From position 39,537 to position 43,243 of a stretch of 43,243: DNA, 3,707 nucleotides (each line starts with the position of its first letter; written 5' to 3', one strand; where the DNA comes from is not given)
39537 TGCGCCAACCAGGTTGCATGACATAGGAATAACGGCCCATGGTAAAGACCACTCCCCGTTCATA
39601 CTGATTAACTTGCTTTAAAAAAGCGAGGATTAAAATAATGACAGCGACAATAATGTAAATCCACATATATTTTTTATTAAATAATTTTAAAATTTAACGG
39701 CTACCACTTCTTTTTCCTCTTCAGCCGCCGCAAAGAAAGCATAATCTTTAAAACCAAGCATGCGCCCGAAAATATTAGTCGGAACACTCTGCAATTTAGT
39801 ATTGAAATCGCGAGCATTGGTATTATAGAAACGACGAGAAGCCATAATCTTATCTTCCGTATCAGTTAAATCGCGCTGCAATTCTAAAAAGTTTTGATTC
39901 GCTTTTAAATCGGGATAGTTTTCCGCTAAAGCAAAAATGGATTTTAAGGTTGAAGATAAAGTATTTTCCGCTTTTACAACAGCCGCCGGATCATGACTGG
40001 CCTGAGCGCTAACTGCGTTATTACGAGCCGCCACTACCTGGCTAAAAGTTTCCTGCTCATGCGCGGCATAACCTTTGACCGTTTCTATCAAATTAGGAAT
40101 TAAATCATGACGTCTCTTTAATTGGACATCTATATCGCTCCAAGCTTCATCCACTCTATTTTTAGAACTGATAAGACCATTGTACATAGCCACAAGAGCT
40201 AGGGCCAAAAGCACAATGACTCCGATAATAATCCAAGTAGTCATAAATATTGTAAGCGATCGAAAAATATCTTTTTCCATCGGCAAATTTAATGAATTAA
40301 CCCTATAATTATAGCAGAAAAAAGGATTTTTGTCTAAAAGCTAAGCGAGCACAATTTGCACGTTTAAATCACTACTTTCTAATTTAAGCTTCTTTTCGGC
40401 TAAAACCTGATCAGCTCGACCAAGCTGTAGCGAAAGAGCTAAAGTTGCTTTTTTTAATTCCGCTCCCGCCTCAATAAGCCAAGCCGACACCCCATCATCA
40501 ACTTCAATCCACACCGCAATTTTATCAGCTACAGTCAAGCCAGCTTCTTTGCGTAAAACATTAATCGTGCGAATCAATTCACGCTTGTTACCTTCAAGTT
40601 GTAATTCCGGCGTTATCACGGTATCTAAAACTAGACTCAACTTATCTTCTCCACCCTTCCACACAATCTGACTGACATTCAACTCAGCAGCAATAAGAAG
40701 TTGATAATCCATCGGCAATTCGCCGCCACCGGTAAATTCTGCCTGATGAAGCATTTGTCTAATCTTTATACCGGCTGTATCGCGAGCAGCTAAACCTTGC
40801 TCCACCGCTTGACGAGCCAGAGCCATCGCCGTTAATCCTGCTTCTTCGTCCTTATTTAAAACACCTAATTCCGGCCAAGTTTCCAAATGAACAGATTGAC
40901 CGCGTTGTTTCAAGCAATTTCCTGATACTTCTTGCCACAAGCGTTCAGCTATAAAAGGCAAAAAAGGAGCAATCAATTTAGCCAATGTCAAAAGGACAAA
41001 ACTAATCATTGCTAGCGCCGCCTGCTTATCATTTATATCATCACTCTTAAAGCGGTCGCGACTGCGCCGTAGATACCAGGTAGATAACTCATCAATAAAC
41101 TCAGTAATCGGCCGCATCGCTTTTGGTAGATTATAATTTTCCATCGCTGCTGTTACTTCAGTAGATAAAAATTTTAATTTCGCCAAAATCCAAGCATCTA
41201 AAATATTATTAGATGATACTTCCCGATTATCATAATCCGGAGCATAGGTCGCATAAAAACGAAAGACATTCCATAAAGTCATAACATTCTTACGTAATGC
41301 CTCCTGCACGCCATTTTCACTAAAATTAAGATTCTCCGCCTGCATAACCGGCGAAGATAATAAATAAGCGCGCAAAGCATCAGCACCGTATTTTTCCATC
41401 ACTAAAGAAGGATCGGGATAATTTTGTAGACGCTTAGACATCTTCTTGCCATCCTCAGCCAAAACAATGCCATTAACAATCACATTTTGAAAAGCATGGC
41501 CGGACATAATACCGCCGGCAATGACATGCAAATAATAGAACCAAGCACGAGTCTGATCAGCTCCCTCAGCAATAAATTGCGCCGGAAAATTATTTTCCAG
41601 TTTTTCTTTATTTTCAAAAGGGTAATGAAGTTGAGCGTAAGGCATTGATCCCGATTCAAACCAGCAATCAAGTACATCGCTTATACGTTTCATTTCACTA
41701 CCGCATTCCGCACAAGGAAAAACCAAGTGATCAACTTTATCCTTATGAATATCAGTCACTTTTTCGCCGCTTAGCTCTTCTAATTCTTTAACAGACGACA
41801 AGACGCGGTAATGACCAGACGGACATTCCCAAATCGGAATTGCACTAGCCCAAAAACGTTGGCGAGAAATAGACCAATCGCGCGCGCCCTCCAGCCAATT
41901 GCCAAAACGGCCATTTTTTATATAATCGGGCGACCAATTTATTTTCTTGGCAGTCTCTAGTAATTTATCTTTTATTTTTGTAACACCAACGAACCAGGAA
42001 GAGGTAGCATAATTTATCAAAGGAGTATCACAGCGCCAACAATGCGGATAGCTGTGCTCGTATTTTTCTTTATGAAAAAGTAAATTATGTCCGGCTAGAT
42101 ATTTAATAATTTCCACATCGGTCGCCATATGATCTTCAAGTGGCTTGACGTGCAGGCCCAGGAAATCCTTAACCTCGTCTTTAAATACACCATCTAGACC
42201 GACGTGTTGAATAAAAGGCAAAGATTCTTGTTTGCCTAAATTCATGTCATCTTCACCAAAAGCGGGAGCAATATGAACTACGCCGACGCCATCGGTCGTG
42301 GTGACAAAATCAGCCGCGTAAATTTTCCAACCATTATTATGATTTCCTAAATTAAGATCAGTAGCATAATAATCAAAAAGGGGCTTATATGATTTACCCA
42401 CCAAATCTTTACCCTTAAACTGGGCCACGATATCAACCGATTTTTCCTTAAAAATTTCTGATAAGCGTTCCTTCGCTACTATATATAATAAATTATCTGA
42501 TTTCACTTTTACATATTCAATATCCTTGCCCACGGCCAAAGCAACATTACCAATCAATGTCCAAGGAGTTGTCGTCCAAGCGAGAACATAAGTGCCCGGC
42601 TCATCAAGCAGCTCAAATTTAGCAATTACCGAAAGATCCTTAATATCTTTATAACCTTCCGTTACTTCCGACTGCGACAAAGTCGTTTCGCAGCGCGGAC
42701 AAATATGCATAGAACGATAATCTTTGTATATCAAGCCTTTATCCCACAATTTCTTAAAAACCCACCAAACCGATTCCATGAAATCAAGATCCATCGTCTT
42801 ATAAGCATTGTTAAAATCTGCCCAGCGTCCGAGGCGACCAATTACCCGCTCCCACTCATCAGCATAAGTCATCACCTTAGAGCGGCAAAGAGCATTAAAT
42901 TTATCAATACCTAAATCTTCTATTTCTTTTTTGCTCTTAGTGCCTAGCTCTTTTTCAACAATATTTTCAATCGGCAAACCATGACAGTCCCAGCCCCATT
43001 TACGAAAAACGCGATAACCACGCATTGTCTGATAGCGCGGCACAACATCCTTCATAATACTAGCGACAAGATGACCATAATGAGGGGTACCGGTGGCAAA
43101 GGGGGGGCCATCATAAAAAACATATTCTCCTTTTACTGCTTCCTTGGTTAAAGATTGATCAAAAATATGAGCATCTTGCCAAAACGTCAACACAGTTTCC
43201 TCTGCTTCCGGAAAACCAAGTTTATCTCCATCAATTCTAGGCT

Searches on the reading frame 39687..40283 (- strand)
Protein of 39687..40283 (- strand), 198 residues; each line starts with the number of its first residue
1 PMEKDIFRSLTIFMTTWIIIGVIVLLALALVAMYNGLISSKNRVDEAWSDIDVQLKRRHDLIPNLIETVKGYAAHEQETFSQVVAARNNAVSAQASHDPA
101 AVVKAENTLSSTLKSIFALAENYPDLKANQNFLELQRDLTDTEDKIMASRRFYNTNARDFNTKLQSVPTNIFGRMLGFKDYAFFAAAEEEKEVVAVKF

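Call 69: search_protein_families(library=pfam, proteins=[window:39687-40283:-], max_evalue=1)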
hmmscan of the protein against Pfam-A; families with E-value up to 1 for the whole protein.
window:39687-40283:- (198 aa): 3 families
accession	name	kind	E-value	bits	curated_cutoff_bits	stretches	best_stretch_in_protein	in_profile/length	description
PF04011.17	LemA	-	4.1e-58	195.9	26.2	1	47-198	1-149/149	LemA family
PF11023.14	DUF2614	-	0.097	13.3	21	1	6-42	29-65/111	Zinc-ribbon containing domain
PF19891.5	DUF6364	-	0.15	13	27.3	1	64-116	12-49/70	Family of unknown function (DUF6364)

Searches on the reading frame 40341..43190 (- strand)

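Call 69: search_protein_families(library=pfam, proteins=[window:40341-43190:-], max_evalue=1)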
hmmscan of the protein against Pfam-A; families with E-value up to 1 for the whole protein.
window:40341-43190:- (949 aa): 8 families
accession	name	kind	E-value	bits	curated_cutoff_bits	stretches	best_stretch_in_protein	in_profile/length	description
PF00133.28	tRNA-synt_1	-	1.6e-136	455.8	22.7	1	2-621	4-413/414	tRNA synthetases class I (I, L, M and V)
PF08264.19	Anticodon_1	-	1.6e-29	103.1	25.1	1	665-814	1-144/148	Anticodon-binding domain of tRNA ligase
PF09334.17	tRNA-synt_1g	-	2.4e-18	66.5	20.1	2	30-177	8-136/391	tRNA synthetases class I (M)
PF19302.4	DUF5915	-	2.3e-17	63.6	27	1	847-946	96-192/195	Domain of unknown function (DUF5915)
PF01406.26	tRNA-synt_1e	-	0.00015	21.6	27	1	572-631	243-299/301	tRNA synthetases class I (C) catalytic domain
PF16512.11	RhoGAP-FF1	-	0.093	13.7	30.1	1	85-128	4-47/80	p190-A and -B Rho GAPs FF domain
PF18027.6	Pepdidase_M14_N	-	0.15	12.7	23.2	1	377-416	57-96/107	Cytosolic carboxypeptidase N-terminal domain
PF18439.7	zf_UBZ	-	0.25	11.5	25.6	0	161-178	2-19/32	Ubiquitin-Binding Zinc Finger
